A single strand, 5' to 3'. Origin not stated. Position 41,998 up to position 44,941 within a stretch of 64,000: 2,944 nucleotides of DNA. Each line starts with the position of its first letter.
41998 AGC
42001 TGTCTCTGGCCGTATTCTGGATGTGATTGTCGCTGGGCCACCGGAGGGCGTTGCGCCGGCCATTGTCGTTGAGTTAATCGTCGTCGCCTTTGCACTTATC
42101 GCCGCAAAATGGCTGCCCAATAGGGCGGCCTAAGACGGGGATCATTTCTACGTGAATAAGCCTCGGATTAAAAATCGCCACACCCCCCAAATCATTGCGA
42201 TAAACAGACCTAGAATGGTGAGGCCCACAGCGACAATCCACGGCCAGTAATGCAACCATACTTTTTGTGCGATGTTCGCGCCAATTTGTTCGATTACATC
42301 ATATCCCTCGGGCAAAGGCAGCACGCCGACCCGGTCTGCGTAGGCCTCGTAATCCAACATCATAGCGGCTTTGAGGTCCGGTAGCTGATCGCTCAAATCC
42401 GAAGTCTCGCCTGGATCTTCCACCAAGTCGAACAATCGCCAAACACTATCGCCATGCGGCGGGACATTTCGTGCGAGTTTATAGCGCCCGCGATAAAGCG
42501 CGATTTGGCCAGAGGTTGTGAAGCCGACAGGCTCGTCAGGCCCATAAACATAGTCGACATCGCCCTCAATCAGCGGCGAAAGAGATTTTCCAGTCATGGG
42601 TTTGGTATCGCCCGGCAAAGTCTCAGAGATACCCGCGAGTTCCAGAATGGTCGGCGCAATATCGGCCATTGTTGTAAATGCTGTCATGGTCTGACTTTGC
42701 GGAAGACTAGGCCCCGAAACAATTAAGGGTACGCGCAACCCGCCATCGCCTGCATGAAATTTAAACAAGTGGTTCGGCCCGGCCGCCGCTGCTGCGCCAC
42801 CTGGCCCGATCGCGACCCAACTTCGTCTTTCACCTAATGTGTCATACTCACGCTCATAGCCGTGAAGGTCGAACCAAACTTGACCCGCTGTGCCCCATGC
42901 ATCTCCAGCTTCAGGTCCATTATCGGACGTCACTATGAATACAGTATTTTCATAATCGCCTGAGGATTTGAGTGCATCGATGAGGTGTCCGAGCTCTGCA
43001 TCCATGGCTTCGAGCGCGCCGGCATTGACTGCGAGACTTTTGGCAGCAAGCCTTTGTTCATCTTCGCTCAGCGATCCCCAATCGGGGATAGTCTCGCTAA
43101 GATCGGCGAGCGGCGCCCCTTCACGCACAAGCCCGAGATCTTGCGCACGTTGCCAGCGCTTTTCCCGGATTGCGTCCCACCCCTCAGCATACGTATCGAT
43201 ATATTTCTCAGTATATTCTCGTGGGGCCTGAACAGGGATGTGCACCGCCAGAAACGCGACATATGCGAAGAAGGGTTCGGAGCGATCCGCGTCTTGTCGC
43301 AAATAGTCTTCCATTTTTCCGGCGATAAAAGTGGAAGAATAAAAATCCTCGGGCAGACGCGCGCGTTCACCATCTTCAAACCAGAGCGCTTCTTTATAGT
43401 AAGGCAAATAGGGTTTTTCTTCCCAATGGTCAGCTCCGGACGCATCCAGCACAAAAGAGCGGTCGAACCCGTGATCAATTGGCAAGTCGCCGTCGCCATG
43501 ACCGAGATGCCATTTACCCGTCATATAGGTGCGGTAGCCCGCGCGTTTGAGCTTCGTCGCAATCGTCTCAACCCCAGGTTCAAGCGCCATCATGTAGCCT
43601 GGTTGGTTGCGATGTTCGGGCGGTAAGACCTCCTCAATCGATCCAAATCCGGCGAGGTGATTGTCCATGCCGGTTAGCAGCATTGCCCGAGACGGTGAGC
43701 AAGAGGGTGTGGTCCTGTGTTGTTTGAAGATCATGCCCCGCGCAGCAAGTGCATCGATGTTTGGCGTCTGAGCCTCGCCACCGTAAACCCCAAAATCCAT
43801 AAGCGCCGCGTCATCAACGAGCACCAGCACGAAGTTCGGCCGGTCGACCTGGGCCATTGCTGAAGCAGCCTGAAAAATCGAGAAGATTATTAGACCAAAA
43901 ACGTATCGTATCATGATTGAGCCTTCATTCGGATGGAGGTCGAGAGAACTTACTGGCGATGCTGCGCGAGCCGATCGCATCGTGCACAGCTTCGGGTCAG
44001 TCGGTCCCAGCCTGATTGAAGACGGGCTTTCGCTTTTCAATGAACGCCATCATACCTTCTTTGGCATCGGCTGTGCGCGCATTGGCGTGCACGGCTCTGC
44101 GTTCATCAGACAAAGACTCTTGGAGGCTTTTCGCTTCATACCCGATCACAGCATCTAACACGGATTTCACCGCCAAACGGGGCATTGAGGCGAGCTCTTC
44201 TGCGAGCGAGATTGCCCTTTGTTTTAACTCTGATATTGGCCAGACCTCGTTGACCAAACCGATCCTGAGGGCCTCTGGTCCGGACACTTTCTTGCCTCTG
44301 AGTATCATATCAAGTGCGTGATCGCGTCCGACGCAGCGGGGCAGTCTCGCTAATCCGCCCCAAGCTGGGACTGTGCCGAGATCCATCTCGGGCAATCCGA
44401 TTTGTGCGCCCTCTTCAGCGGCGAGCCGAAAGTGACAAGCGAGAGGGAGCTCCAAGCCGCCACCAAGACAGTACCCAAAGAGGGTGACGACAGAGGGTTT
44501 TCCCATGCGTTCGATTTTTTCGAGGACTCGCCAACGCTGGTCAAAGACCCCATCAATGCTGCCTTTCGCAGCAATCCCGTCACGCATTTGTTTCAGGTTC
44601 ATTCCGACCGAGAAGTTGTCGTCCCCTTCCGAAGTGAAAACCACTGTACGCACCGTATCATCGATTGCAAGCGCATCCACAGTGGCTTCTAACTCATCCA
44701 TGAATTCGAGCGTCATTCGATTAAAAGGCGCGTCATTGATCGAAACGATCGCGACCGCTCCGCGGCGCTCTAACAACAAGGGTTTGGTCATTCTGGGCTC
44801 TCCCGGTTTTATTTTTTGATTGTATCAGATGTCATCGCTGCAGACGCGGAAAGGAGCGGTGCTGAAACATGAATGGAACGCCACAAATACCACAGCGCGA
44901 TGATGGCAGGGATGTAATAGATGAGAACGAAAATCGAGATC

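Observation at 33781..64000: Candidate undescribed catabolic system for a sulfated and possibly halogenated lipid-like compound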

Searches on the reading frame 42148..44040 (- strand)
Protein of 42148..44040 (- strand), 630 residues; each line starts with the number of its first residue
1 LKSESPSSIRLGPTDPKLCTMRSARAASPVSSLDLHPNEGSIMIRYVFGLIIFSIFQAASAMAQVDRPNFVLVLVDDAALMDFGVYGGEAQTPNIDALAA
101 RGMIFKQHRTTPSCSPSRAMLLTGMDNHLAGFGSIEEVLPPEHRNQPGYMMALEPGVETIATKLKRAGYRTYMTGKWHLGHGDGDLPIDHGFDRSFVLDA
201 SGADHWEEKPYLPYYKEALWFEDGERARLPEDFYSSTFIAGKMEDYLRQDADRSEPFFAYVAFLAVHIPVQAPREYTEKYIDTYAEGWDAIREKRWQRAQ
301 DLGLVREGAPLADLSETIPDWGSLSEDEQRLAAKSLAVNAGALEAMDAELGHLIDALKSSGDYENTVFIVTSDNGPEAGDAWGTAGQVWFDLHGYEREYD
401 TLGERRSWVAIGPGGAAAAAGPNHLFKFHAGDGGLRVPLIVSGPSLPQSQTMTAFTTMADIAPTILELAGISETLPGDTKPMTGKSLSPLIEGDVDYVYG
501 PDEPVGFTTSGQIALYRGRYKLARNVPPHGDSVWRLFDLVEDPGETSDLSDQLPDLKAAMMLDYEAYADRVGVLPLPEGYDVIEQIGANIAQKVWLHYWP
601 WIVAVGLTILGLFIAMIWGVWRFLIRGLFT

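Call 4: search_protein_families(library=pfam, proteins=[window:42148-44040:-], max_evalue=0.01)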
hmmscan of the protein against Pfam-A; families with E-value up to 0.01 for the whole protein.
window:42148-44040:- (630 aa): 4 families
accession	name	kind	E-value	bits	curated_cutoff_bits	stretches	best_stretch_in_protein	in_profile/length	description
PF00884.28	Sulfatase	-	3.1e-61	207.7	25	1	68-471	1-301/301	Sulfatase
PF16347.10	SGSH_C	-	6.2e-08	33.4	29.3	1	434-552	15-134/154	N-sulphoglucosamine sulphohydrolase, C-terminal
PF01663.27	Phosphodiest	-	0.00093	19.3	23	1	341-379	186-224/342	Type I phosphodiesterase / nucleotide pyrophosphatase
PF01676.23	Metalloenzyme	-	0.0028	17.6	24.3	0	339-471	169-250/252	Metalloenzyme superfamily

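Call 12: search_protein_families(library=ncbifam, proteins=[window:42148-44040:-], max_evalue=0.001)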
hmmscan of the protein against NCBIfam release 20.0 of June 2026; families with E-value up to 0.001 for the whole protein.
window:42148-44040:- (630 aa): 4 families
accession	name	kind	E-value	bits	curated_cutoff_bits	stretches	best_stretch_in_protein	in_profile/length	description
NF010322.0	PRK13759.1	equivalog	4.4e-32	111.2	481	2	63-380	2-311/486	arylsulfatase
TIGR03417.1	chol_sulfatase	equivalog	1.7e-29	103.1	433.45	2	67-397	2-308/500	choline-sulfatase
NF045661.1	HdlasePehA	equivalog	4.8e-22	78.2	900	2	225-383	172-328/506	phosphoric/sulfuric ester hydrolase PehA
NF052527.1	Mn_arylsulf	exception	9.7e-17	61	850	1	67-380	1-308/479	manganese-dependent arylsulfatase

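Call 35: search_solved_structures(query=window:42148-44040:-, max_evalue=1e-10)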
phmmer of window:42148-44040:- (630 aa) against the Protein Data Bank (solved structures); distinct sequences matched with E-value up to 1e-10: 70 (the best 60 are shown).
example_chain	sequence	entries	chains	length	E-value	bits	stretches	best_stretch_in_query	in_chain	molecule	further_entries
4cxk_A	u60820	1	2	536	1.7e-96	327.2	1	66-574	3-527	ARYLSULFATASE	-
1hdh_A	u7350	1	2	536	5.7e-96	325.4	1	66-574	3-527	Arylsulfatase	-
4cxs_A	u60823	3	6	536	7.5e-96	325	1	66-574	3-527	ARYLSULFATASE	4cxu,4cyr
4cys_A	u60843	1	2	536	8.3e-96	324.9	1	66-574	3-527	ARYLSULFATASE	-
5aj9_A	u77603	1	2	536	8.8e-96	324.8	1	66-574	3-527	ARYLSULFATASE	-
7all_AAA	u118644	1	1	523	6.3e-64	219.5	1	59-393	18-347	Arylsulfatase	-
3ed4_A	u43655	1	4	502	1.1e-34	122.9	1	56-281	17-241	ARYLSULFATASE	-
6ust_A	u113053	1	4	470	1.9e-32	115.5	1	67-378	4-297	N-acetylgalactosamine 6-sulfate sulfatase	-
9fo1_A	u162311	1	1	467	8.2e-32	113.4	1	63-280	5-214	k-carrageenan sulfatase S1_16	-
1fsu_A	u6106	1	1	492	2.7e-31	111.7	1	68-280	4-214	N-ACETYLGALACTOSAMINE-4-SULFATASE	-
6prm_A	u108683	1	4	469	1.9e-29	105.6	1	65-275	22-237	exo-4S-kappa carrageenan S1 sulfatase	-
6psm_A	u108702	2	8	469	2.6e-28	101.8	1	65-275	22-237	exo-4S-kappa carrageenan S1 sulfatase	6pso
7ana_AAA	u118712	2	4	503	2.3e-27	98.8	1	61-285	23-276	N-acetylgalactosamine-6-sulfatase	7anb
7stt_A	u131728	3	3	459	4.6e-26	94.4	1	67-288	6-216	N-acetylgalactosamine-6-sulfatase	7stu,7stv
9bas_B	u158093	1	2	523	9.3e-26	93.4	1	65-201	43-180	S1_15A sulfatase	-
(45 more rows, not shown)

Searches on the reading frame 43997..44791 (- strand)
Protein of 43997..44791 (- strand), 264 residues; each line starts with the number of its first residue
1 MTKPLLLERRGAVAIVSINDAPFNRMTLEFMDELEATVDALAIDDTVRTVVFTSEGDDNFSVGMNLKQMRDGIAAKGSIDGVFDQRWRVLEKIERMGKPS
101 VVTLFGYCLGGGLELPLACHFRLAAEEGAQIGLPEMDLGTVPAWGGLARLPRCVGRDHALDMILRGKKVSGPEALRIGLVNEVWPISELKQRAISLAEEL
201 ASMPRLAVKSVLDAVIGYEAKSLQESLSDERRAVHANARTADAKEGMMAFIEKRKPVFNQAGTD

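Call 4: search_protein_families(library=pfam, proteins=[window:43997-44791:-], max_evalue=0.01)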
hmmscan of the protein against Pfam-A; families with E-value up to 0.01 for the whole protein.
window:43997-44791:- (264 aa): 2 families
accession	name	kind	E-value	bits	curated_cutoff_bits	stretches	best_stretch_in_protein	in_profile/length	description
PF00378.25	ECH_1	-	2.1e-48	165.3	27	1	9-260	2-250/251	Enoyl-CoA hydratase/isomerase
PF16113.10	ECH_2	-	1.8e-26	93.9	27.2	1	22-242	11-230/335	Enoyl-CoA hydratase/isomerase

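Call 12: search_protein_families(library=ncbifam, proteins=[window:43997-44791:-], max_evalue=0.001)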
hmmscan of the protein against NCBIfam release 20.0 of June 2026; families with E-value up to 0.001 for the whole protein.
window:43997-44791:- (264 aa): 73 families (the best 25 are shown)
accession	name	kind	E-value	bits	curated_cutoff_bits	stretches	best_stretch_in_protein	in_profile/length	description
NF005803.0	PRK07658.1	equivalog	8.3e-59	199.1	313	1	6-260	5-256/257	enoyl-CoA hydratase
NF051848.1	EnCoAHydtEchA19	equivalog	8.3e-55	186.1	400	1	6-260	3-257/258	enoyl-CoA hydratase EchA19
NF004517.0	PRK05862.1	equivalog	1e-49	169.3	396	1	4-260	5-256/257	enoyl-CoA hydratase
NF005802.0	PRK07657.1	equivalog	2.7e-48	164.8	363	1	12-259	13-258/260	enoyl-CoA hydratase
NF004475.0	PRK05809.1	subfamily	4.9e-48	163.9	394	1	4-259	5-258/260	short-chain-enoyl-CoA hydratase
NF006566.0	PRK09076.1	subfamily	9.5e-48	163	286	1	3-259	5-258/260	enoyl-CoA hydratase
NF006007.0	PRK08138.1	subfamily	6.9e-47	160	355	1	11-259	16-259/261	enoyl-CoA hydratase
NF042430.2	EnCoAhydt_DpgD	equivalog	8.1e-45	153.3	400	1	8-259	2-256/258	enoyl-CoA-hydratase DpgD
NF007239.0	PRK09674.1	equivalog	1e-43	149.7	371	1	6-259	7-255/257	2,3-dehydroadipyl-CoA hydratase PaaF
NF004634.0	PRK05980.1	equivalog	2.4e-42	145.1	375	1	1-259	1-261/263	crotonase/enoyl-CoA hydratase family protein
NF005073.0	PRK06495.1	subfamily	1.1e-41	142.9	296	1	11-260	12-256/257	enoyl-CoA hydratase/isomerase family protein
NF004781.0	PRK06127.1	subfamily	2.6e-40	138.8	291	1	2-259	10-267/269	enoyl-CoA hydratase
NF006100.0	PRK08252.1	subfamily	1.1e-39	136.6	282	1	3-258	3-251/254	crotonase/enoyl-CoA hydratase family protein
NF008363.0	PRK11154.1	equivalog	4.6e-39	134.1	869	1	11-205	14-210/708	fatty acid oxidation complex subunit alpha FadJ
NF005864.0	PRK07799.1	equivalog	2.1e-38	132.1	316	1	5-260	10-265/266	crotonase/enoyl-CoA hydratase family protein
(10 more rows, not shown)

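Call 56: search_solved_structures(query=window:43997-44791:-, max_evalue=1e-30)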
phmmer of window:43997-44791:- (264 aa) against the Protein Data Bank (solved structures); distinct sequences matched with E-value up to 1e-30: 27.
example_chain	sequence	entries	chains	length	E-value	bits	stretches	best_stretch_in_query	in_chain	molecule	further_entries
5zai_A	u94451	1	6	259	1.4e-41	145.7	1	16-259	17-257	3-hydroxypropionyl-coenzyme A dehydratase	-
3pea_A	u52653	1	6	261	7e-41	143.3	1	10-259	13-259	Enoyl-CoA hydratase/isomerase family protein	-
6lvp_A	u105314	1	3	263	1.3e-38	135.9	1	14-259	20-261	Enoyl-CoA hydratase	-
2ppy_A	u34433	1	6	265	1.2e-37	132.7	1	11-257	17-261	Enoyl-CoA hydratase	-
1ey3_A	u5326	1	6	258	2.4e-37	131.8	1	11-259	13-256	ENOYL-COA HYDRATASE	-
1mj3_A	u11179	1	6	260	2.4e-37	131.7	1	11-259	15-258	ENOYL-COA HYDRATASE, MITOCHONDRIAL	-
1dub_A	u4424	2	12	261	2.5e-37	131.7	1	11-259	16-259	2-ENOYL-COA HYDRATASE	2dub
3kqf_A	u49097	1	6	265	3.1e-37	131.4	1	16-259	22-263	Enoyl-CoA hydratase/isomerase family protein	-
9rgq_A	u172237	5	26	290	3.5e-37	131.2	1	11-259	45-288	Enoyl-CoA hydratase, mitochondrial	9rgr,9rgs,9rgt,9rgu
3pzk_A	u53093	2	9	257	5.8e-37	130.5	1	4-259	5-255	e enoyl-CoA hydratase echA8 | enoyl-CoA hydratase echA8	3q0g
3q0j_A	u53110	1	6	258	5.9e-37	130.5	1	4-259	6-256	enoyl-CoA hydratase echA8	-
3h81_A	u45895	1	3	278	7.8e-37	130.1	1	4-259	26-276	enoyl-CoA hydratase echA8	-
5z7r_A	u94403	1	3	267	9.1e-37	129.9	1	5-255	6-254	Short-chain-enoyl-CoA hydratase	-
4fjw_D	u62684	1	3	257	1.5e-36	129.2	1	4-259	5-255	Probable enoyl-CoA hydratase echA8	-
8zru_A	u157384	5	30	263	3e-36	128.2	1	11-259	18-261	Enoyl-CoA hydratase, mitochondrial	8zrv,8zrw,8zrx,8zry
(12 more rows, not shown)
